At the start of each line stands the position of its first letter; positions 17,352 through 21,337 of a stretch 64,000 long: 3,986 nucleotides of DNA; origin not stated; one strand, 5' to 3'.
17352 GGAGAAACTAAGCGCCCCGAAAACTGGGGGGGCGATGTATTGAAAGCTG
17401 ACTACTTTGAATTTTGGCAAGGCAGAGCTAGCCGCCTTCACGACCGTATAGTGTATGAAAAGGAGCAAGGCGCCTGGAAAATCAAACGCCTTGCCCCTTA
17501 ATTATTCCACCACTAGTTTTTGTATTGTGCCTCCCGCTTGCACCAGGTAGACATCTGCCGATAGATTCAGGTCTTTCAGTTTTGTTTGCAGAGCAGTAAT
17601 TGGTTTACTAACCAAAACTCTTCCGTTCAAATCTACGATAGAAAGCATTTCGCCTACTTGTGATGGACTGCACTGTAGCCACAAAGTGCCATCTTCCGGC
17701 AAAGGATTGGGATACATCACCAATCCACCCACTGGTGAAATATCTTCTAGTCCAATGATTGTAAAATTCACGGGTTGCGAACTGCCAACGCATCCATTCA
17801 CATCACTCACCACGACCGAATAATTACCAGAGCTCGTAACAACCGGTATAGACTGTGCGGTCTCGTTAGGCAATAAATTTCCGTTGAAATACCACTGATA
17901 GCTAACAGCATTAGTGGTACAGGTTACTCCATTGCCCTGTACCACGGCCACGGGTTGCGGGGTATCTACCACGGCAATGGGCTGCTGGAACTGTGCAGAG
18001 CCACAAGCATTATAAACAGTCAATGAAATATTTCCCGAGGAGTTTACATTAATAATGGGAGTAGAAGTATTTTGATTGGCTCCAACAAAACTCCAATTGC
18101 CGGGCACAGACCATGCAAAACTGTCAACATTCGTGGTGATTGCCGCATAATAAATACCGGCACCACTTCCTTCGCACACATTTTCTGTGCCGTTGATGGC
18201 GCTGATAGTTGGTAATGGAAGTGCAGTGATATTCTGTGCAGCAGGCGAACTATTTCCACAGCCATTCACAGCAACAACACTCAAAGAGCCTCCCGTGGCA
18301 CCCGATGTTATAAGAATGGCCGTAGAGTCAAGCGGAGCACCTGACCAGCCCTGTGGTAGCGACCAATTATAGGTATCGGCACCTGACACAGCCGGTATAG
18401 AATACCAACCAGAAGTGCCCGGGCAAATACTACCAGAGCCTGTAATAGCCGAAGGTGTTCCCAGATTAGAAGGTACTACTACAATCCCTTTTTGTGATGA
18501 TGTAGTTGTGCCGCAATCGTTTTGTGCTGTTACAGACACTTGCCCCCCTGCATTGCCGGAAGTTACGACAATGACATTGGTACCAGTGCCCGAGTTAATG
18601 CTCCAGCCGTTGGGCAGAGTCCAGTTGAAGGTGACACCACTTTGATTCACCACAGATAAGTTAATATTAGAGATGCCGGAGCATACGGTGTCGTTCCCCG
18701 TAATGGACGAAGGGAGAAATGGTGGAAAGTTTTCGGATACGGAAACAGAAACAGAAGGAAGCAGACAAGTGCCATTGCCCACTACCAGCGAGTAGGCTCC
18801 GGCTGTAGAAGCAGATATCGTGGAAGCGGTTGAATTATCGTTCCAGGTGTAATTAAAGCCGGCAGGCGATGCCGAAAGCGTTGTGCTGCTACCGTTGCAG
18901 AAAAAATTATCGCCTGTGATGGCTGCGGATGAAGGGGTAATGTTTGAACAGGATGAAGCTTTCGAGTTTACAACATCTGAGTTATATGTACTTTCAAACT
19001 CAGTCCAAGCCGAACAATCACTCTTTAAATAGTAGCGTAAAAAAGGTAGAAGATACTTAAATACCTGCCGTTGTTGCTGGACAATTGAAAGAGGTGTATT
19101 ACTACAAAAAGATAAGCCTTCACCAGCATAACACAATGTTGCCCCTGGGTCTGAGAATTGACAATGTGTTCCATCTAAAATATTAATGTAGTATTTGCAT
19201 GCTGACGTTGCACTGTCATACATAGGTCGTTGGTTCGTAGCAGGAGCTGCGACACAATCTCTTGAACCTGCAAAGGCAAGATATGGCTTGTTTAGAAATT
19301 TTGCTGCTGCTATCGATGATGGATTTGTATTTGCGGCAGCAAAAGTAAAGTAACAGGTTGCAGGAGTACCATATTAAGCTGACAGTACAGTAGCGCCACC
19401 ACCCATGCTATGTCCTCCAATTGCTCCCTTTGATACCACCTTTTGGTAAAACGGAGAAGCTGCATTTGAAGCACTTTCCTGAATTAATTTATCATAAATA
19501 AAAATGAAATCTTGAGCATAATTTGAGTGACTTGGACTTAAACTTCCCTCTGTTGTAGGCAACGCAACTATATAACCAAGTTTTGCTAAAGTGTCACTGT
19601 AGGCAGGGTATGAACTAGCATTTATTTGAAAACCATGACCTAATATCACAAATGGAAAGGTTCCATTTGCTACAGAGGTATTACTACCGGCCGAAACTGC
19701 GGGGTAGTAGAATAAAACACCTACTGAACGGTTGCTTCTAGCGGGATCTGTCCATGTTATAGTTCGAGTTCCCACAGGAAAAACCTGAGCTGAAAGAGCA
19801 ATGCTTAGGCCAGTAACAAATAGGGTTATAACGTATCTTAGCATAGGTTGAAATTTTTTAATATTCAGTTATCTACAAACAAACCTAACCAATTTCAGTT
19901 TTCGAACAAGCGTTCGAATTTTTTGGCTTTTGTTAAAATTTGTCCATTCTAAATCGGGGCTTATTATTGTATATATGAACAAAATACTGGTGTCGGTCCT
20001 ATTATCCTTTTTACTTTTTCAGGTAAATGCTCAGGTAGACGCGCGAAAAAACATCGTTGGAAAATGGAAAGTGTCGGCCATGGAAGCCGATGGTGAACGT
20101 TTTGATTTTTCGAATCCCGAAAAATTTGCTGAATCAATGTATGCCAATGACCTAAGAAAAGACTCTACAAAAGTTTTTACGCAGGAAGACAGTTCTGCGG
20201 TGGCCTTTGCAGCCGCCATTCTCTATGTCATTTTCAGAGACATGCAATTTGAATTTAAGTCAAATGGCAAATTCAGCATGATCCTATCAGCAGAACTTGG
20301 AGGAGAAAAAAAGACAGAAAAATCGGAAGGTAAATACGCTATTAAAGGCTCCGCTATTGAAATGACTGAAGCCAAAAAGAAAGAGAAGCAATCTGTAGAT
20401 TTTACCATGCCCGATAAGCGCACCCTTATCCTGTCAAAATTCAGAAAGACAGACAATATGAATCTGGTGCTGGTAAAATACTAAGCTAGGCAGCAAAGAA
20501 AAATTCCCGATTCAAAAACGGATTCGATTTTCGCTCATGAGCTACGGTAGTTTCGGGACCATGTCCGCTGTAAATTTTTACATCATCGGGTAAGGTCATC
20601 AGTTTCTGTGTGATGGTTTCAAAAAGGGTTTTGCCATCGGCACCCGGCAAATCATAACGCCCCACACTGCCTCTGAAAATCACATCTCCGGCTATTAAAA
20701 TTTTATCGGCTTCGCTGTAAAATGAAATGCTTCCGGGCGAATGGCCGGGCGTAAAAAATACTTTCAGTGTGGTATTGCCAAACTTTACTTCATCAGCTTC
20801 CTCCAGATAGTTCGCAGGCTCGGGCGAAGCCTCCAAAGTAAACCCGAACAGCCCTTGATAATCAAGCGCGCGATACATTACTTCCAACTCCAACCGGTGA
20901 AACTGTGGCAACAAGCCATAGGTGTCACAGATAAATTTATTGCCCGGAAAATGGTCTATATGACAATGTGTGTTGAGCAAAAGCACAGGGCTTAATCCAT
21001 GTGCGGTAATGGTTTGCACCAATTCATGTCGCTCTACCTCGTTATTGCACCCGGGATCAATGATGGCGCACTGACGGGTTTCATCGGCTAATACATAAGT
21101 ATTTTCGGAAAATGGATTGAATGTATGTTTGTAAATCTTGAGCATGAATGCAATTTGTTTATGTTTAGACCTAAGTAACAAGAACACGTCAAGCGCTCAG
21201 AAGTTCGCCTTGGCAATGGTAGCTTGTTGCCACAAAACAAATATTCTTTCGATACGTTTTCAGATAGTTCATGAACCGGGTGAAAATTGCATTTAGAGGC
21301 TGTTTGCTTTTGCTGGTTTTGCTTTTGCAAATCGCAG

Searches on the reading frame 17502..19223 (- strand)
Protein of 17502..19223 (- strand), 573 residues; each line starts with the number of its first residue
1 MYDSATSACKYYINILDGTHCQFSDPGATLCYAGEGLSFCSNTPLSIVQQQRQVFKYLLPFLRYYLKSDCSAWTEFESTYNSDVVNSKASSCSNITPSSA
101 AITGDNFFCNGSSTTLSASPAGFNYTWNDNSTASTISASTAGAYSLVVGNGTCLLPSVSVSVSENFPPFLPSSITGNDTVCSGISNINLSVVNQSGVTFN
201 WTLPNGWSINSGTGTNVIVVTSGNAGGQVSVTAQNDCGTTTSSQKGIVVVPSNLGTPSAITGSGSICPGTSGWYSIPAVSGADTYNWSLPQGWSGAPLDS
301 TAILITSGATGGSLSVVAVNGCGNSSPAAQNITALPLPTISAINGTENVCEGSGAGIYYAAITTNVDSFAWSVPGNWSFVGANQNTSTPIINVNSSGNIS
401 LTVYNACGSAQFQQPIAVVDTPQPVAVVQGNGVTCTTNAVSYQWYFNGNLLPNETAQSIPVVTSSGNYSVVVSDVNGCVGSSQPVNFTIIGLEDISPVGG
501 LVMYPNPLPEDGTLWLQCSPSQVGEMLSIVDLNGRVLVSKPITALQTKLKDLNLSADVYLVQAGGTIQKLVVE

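Call 39: find_encoding_contigs(protein=window:17502-19223:-, flank=10000, max_places=6)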
Protein window:17502-19223:- (573 aa): no gene with exactly this product is on record in the collection.

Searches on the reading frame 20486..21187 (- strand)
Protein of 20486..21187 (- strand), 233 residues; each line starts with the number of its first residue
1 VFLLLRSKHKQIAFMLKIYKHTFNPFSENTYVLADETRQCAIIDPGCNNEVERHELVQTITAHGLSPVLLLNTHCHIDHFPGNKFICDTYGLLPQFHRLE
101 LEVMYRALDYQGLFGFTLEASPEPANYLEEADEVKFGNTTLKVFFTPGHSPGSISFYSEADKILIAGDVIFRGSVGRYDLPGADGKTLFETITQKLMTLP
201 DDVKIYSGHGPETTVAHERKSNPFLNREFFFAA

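Call 17: search_protein_families(library=pfam, proteins=[window:20486-21187:-], max_evalue=0.001)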
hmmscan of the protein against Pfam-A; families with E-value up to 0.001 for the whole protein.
window:20486-21187:- (233 aa): 2 families
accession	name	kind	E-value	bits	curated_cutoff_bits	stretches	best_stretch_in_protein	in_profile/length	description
PF00753.33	Lactamase_B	-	3.7e-27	96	22.7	1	25-209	3-196/196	Metallo-beta-lactamase superfamily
PF19583.5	ODP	-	0.00014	22.3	27.2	1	28-170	3-137/194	ODP family beta lactamase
